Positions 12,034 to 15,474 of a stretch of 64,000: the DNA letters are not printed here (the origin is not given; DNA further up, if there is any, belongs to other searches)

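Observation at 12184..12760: VirB4-type ATPase fused to a C-terminal PD-(D/E)XK (Hjc-like) nuclease-like domain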

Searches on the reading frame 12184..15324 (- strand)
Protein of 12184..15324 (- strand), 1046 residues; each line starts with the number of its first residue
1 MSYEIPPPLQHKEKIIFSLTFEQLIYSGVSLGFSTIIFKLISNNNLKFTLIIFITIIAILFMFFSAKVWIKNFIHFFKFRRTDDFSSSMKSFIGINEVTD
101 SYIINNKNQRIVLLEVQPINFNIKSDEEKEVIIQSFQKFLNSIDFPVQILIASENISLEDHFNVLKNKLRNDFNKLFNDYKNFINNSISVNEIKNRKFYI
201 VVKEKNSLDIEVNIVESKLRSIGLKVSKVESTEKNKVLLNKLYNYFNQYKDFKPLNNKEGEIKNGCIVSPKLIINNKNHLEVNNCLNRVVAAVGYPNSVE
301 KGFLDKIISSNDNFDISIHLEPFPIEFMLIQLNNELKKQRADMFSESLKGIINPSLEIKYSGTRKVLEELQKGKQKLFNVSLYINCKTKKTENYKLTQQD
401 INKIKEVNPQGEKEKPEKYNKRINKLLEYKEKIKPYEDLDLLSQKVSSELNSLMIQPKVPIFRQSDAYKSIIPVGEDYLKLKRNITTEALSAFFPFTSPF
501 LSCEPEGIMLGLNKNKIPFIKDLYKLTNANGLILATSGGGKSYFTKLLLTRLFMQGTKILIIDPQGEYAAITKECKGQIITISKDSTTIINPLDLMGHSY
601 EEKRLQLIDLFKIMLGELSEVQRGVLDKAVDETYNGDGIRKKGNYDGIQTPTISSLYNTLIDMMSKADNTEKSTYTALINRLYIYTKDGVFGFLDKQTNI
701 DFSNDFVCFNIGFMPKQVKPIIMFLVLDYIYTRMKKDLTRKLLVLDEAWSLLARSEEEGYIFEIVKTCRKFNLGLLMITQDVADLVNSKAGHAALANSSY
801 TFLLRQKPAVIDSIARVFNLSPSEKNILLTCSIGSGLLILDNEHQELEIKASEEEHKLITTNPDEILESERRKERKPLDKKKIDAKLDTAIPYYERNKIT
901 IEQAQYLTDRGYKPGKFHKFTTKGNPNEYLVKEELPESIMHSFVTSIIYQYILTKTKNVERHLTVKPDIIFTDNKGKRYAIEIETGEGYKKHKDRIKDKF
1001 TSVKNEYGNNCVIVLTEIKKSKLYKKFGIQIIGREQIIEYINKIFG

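Call 5: search_solved_structures(query=window:12184-15324:-, max_evalue=1, show_alignments=2)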
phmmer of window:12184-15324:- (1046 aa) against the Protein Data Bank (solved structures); distinct sequences matched with E-value up to 1: 6.
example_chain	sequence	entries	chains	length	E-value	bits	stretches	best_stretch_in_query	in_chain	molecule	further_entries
4ag5_A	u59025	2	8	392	5.3e-32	113.9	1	506-860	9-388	TYPE IV SECRETORY PATHWAY VIRB4 COMPONENTS-LIKE PROTEIN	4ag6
7es4_A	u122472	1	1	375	4.6e-05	24.7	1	524-823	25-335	DNA phosphorothioation-dependent restriction protein DptH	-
9x1l_A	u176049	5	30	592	0.25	12.4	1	515-574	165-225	DNA helicase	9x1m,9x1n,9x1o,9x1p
7o41_A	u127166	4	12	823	0.58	11.2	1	681-827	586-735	TrwK protein | Type IV secretion system protein virB4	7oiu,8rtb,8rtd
7o43_A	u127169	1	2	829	0.58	11.1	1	681-827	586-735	TrwK protein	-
7o42_A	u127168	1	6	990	0.76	10.8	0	681-827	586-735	TrwK protein,Protein hcp1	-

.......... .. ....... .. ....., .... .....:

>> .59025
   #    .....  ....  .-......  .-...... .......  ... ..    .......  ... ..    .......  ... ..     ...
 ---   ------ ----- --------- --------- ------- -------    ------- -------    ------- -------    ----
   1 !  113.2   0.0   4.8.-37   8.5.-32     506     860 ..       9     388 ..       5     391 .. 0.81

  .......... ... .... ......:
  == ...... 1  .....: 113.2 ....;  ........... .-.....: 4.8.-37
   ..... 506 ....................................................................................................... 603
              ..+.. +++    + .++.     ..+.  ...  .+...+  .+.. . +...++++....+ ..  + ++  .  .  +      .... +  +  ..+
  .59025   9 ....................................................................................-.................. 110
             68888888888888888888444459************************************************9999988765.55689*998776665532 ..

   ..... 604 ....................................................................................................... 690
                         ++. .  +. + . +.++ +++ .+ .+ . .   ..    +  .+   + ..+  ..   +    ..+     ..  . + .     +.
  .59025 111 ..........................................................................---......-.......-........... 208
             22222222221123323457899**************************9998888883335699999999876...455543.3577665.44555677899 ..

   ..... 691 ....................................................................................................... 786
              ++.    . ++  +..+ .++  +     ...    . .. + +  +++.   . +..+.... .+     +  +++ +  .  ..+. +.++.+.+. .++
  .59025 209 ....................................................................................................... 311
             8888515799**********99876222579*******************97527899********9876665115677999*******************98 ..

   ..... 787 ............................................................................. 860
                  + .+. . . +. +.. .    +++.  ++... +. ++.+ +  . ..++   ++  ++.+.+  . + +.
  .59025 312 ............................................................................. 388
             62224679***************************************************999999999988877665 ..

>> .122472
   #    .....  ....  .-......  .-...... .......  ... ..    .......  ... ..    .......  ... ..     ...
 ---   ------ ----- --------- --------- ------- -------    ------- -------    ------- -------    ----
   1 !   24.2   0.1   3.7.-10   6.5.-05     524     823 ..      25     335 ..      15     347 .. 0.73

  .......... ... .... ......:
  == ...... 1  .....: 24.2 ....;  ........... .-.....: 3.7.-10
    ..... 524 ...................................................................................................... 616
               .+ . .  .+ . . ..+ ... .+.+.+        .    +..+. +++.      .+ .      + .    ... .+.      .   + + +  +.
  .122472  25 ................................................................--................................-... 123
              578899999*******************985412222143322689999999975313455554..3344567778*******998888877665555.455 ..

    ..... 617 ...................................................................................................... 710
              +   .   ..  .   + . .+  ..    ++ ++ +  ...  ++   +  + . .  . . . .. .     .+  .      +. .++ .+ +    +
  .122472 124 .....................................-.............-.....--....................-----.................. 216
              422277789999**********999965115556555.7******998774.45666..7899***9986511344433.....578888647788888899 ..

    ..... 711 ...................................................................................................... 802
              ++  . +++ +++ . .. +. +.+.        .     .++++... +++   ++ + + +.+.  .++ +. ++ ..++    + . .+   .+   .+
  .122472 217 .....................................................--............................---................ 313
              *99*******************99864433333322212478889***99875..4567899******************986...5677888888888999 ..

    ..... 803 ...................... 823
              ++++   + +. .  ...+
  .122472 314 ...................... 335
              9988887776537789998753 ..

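Call 6: search_protein_families(library=pfam, proteins=[window:12187-15324:-], max_evalue=1)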
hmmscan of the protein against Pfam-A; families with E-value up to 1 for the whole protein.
window:12187-15324:- (1046 aa): 6 families
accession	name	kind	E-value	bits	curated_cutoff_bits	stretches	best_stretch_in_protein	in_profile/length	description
PF19044.6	P-loop_TraG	-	4.9e-28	98.3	25.8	1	526-831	27-345/413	TraG P-loop domain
PF01935.23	DUF87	-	2.8e-17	64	23.2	1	513-700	8-182/220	Helicase HerA, central domain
PF12846.13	AAA_10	-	6.5e-16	58.8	27.5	2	526-637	19-138/362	AAA-like domain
PF12666.12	PrgI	-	0.00062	20.7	27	1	9-70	6-75/91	PrgI family protein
PF10412.15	TrwB_AAD_bind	-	0.0061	15.9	20.5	1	527-597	14-75/387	Type IV secretion-system coupling protein DNA-binding domain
PF01656.29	CbiA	-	0.65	10.4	25.4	0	536-623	7-54/125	CobQ/CobB/MinD/ParA nucleotide binding domain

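Call 7: search_protein_families(library=ncbifam, proteins=[window:12187-15324:-], max_evalue=1)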
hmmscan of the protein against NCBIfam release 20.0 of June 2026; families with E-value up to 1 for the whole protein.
window:12187-15324:- (1046 aa): 12 families
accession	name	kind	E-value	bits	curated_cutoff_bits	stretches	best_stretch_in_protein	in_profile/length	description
NF045975.1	VirB4_plasma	equivalog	4.7e-87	292.6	590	2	437-859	421-893/894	Mbov_0397 family ICE element conjugal transfer ATPase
NF045971.1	conju_CD1110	equivalog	4.9e-86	289.6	325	2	437-842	324-729/752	VirB4-like conjugal transfer ATPase, CD1110 family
TIGR02746.1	TraC-F-type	equivalog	2.1e-46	158.3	567.05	1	483-830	384-735/800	type IV secretion system protein TraC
TIGR00929.1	VirB4_CagE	subfamily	1.6e-28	99.4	643.1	2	439-830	339-726/792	VirB4 family type IV secretion/conjugal transfer ATPase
TIGR03783.1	Bac_Flav_CT_G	subfamily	3e-21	75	261.55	1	510-831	422-760/829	TraG family conjugative transposon ATPase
NF010447.0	PRK13873.1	equivalog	5.7e-10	37.8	1020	1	680-818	577-716/815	conjugal transfer protein TrbE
NF010466.0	PRK13891.1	subfamily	1.3e-08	33.2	1322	1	679-789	625-737/852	conjugal transfer protein TrbE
NF010404.0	PRK13830.1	subfamily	3.6e-07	28.3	810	1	679-787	590-700/818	conjugal transfer protein TrbE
NF052333.1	ATPase_TcpF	exception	1.8e-06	26.1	1100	2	721-789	666-731/813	conjugal transfer ATPase TcpF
NF042943.1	HerA_antiphage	equivalog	0.0003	19.5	800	1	514-576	142-205/566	anti-phage-associated helicase HerA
TIGR03744.1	traC_PFL_4706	equivalog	0.0033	15.3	520.6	1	744-831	737-822/892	conjugative transfer ATPase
NF004038.0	PRK05528.1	equivalog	0.72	9.9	200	0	99-136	103-140/157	peptide-methionine (S)-S-oxide reductase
